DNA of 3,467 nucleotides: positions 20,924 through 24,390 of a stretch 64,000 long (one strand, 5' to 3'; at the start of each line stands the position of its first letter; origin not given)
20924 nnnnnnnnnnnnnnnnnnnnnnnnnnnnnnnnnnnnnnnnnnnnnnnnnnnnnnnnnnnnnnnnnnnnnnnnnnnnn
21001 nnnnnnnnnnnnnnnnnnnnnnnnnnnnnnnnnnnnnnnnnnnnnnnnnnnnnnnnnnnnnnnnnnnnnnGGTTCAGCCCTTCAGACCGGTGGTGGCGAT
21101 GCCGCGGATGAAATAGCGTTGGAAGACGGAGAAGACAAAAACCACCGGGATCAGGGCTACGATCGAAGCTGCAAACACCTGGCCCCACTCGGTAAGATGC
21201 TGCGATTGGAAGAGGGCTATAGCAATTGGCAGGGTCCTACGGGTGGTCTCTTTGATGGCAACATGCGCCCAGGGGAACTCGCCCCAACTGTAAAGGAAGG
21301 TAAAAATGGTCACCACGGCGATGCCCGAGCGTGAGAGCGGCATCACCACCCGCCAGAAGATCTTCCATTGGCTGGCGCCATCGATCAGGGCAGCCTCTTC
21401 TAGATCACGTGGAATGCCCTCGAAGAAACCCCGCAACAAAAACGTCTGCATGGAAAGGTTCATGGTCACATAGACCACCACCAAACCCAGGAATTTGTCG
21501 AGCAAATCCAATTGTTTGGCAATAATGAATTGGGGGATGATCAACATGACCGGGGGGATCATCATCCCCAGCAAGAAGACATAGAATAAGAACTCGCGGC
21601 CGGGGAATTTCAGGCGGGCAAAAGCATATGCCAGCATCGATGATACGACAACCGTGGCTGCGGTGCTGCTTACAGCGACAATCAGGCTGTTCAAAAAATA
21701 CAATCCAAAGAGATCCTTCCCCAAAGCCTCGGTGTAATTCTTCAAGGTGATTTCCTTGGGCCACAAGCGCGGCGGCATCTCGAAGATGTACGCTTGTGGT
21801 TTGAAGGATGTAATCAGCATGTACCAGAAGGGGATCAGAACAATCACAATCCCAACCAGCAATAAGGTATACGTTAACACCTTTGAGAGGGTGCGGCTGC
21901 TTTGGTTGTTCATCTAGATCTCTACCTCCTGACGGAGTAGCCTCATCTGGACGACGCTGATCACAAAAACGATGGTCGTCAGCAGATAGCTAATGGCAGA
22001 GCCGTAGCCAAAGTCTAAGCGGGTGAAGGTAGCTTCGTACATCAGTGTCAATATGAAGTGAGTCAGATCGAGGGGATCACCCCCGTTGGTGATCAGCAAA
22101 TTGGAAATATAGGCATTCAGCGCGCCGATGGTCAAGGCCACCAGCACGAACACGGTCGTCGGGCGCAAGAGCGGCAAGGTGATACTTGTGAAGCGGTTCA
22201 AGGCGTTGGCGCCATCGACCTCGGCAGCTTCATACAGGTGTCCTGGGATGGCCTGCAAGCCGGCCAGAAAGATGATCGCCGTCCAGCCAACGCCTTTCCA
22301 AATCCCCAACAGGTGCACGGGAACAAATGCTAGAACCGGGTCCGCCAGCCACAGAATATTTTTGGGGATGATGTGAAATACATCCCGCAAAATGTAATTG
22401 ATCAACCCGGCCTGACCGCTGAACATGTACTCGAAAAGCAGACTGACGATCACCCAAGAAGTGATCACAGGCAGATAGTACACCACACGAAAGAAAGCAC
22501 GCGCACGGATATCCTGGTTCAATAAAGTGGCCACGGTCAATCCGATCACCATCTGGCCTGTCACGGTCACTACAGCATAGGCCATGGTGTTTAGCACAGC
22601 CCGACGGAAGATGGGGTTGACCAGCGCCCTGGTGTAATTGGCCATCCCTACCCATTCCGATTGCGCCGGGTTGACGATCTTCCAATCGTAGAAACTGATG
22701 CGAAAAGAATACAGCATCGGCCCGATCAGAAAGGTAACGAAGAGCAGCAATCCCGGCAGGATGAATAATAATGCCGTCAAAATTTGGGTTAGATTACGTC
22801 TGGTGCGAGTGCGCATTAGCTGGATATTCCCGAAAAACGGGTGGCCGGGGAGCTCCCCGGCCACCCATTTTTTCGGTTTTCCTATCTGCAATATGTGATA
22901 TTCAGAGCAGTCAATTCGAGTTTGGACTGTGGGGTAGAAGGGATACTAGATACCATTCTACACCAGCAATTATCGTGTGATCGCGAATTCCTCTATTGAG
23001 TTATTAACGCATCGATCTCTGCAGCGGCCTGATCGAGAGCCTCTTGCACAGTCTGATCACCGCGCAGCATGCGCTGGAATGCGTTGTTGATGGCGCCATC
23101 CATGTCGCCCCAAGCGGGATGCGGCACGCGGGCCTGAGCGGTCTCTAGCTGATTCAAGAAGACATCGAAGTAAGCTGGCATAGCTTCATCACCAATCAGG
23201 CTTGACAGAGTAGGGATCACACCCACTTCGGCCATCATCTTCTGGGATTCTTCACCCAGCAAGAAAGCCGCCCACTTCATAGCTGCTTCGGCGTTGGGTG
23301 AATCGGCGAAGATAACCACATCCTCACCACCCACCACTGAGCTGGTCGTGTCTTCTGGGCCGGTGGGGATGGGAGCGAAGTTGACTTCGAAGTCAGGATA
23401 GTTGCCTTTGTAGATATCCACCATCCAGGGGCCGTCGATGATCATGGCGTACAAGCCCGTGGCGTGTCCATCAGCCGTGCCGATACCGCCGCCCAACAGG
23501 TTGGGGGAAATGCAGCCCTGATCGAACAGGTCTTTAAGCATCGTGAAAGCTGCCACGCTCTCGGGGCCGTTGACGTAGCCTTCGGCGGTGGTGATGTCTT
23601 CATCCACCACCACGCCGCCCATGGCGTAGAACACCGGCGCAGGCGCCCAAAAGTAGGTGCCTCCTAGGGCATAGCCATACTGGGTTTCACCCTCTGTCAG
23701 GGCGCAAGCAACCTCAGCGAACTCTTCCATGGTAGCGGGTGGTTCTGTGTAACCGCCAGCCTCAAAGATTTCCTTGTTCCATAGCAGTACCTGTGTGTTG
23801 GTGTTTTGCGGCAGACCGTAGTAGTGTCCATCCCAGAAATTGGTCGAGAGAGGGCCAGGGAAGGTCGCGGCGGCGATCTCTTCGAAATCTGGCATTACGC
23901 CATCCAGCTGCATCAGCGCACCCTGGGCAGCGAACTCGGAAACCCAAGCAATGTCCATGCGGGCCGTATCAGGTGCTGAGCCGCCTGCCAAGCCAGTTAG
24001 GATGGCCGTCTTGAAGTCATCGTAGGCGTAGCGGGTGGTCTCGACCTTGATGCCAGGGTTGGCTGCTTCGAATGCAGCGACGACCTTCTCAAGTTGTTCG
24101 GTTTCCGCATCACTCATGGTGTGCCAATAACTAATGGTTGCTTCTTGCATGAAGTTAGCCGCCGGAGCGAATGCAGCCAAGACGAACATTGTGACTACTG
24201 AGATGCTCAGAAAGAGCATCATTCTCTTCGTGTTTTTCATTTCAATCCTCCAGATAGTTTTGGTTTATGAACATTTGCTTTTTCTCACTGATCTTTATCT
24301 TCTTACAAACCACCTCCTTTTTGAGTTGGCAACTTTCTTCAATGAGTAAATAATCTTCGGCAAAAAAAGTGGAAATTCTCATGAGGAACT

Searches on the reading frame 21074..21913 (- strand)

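Call 85: search_protein_families(library=pfam, proteins=[window:21074-21913:-], max_evalue=0.0001)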
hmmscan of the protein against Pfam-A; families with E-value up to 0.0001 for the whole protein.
window:21074-21913:- (279 aa): 1 family
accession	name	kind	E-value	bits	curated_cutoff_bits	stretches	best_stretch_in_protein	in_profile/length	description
PF00528.27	BPD_transp_1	-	1.4e-21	77.5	26.4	1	92-272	6-182/184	Binding-protein-dependent transport system inner membrane component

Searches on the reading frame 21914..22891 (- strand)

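Call 85: search_protein_families(library=pfam, proteins=[window:21914-22891:-], max_evalue=0.0001)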
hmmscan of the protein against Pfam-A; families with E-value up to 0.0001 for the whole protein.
window:21914-22891:- (325 aa): 1 family
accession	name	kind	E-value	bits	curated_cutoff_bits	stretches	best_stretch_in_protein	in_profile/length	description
PF00528.27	BPD_transp_1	-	2.4e-15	57.2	26.4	1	114-313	2-171/184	Binding-protein-dependent transport system inner membrane component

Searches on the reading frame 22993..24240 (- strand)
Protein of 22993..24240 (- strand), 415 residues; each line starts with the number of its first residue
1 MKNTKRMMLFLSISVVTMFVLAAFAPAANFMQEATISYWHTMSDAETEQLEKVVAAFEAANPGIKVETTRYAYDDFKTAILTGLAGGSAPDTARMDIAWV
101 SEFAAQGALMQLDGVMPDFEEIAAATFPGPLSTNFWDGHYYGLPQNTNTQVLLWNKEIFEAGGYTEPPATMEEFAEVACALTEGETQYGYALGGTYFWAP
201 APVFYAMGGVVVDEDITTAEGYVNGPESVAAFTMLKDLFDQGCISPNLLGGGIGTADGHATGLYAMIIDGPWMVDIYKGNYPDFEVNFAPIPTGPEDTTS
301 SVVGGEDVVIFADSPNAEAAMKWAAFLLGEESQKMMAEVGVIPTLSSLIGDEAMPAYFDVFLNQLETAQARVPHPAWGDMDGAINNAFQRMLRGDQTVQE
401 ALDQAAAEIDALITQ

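Call 85: search_protein_families(library=pfam, proteins=[window:22993-24240:-], max_evalue=0.0001)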
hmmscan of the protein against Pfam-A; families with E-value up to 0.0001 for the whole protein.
window:22993-24240:- (415 aa): 2 families
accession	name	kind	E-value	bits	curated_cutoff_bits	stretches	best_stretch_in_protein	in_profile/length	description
PF01547.30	SBP_bac_1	-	1.6e-39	137.1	26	1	46-334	4-307/307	Bacterial extracellular solute-binding protein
PF13416.11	SBP_bac_8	-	1.4e-36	127.2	27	1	52-348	1-265/279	Bacterial extracellular solute-binding protein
